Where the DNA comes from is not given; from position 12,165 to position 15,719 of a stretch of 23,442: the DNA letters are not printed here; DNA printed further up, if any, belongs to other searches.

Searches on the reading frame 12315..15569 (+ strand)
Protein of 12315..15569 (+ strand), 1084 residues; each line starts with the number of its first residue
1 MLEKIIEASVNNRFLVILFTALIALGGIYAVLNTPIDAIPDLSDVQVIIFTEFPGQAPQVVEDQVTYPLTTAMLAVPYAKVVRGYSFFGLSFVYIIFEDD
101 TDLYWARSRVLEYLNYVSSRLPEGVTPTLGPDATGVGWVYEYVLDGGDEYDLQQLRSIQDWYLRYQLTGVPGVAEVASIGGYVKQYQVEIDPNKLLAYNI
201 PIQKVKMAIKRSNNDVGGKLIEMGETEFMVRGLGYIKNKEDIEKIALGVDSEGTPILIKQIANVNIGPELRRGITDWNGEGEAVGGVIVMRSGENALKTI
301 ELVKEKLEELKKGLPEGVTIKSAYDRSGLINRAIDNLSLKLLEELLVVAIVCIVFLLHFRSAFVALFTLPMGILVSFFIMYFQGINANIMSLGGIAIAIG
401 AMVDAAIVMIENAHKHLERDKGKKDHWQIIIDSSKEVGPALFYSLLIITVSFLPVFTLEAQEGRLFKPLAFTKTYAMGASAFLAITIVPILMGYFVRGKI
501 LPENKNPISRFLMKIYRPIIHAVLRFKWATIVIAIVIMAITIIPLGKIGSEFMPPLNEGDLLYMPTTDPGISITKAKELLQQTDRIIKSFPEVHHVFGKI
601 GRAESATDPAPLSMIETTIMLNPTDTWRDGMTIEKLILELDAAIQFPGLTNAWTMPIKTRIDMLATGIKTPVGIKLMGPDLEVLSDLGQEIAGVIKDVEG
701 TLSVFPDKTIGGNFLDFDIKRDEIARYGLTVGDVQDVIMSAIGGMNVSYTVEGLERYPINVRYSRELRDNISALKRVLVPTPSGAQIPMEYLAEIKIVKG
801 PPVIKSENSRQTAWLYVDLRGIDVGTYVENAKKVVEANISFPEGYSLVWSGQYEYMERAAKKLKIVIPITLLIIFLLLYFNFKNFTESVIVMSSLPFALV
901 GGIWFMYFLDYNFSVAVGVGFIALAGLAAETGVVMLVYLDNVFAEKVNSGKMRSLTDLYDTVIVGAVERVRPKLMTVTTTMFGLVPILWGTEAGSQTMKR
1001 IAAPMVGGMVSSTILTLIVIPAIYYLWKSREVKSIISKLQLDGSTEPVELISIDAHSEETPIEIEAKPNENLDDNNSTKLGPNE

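Call 6: search_protein_families(library=pfam, proteins=[window:12315-15569:+], max_evalue=0.01)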
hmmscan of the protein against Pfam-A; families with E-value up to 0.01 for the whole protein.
window:12315-15569:+ (1084 aa): 2 families
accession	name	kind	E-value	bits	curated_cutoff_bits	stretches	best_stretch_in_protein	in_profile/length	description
PF00873.25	ACR_tran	-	1.3e-233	778.4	28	1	5-1026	1-1019/1021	AcrB/AcrD/AcrF family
PF03176.21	MMPL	-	0.0059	16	20.5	1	344-510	149-316/333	MMPL family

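Call 55: search_solved_structures(query=window:12315-15566:+, max_evalue=1e-50, show_alignments=1)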
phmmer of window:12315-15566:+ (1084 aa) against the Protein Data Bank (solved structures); distinct sequences matched with E-value up to 1e-50: 36.
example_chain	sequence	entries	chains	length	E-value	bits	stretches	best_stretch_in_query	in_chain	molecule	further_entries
3t51_A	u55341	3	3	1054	0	1260.3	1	1-1029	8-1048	Cation efflux system protein CusA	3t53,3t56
3k07_A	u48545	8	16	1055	0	1260.3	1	1-1029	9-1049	Cation efflux system protein cusA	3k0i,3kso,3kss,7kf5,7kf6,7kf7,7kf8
3ne5_A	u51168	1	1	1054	0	1259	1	2-1029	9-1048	Cation efflux system protein cusA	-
4dnr_A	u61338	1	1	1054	0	1257.9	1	1-1029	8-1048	Cation efflux system protein CusA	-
4dop_A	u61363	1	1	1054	0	1257.3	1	1-1029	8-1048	Cation efflux system protein CusA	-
4dnt_A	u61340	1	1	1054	0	1256.5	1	1-1029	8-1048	Cation efflux system protein CusA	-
4k0e_A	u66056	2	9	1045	1.2e-166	559.6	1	1-1036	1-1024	Heavy metal cation tricomponent efflux pump ZneA(CzcA-like)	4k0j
5t0o_A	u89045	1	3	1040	7.5e-70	239.1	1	19-1028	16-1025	CmeB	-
5lq3_A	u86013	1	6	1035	7.6e-70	239.1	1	19-1028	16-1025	CmeB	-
8gjj_B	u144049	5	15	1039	2.5e-66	227.4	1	19-1028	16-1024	Efflux pump membrane transporter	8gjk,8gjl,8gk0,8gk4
7b8p_A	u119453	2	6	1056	1.1e-62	215.5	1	21-1040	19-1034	Efflux pump membrane transporter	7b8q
6ows_A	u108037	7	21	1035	1.6e-62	214.9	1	21-1027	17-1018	Efflux pump membrane transporter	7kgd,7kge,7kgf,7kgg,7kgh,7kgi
9j3d_J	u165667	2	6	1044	5.6e-60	206.4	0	20-495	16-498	Efflux pump membrane transporter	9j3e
9e9f_B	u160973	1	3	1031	8e-60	205.9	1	18-1025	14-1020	Efflux pump membrane transporter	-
22xk_B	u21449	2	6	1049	1.1e-59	205.4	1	20-1038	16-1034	MexBYB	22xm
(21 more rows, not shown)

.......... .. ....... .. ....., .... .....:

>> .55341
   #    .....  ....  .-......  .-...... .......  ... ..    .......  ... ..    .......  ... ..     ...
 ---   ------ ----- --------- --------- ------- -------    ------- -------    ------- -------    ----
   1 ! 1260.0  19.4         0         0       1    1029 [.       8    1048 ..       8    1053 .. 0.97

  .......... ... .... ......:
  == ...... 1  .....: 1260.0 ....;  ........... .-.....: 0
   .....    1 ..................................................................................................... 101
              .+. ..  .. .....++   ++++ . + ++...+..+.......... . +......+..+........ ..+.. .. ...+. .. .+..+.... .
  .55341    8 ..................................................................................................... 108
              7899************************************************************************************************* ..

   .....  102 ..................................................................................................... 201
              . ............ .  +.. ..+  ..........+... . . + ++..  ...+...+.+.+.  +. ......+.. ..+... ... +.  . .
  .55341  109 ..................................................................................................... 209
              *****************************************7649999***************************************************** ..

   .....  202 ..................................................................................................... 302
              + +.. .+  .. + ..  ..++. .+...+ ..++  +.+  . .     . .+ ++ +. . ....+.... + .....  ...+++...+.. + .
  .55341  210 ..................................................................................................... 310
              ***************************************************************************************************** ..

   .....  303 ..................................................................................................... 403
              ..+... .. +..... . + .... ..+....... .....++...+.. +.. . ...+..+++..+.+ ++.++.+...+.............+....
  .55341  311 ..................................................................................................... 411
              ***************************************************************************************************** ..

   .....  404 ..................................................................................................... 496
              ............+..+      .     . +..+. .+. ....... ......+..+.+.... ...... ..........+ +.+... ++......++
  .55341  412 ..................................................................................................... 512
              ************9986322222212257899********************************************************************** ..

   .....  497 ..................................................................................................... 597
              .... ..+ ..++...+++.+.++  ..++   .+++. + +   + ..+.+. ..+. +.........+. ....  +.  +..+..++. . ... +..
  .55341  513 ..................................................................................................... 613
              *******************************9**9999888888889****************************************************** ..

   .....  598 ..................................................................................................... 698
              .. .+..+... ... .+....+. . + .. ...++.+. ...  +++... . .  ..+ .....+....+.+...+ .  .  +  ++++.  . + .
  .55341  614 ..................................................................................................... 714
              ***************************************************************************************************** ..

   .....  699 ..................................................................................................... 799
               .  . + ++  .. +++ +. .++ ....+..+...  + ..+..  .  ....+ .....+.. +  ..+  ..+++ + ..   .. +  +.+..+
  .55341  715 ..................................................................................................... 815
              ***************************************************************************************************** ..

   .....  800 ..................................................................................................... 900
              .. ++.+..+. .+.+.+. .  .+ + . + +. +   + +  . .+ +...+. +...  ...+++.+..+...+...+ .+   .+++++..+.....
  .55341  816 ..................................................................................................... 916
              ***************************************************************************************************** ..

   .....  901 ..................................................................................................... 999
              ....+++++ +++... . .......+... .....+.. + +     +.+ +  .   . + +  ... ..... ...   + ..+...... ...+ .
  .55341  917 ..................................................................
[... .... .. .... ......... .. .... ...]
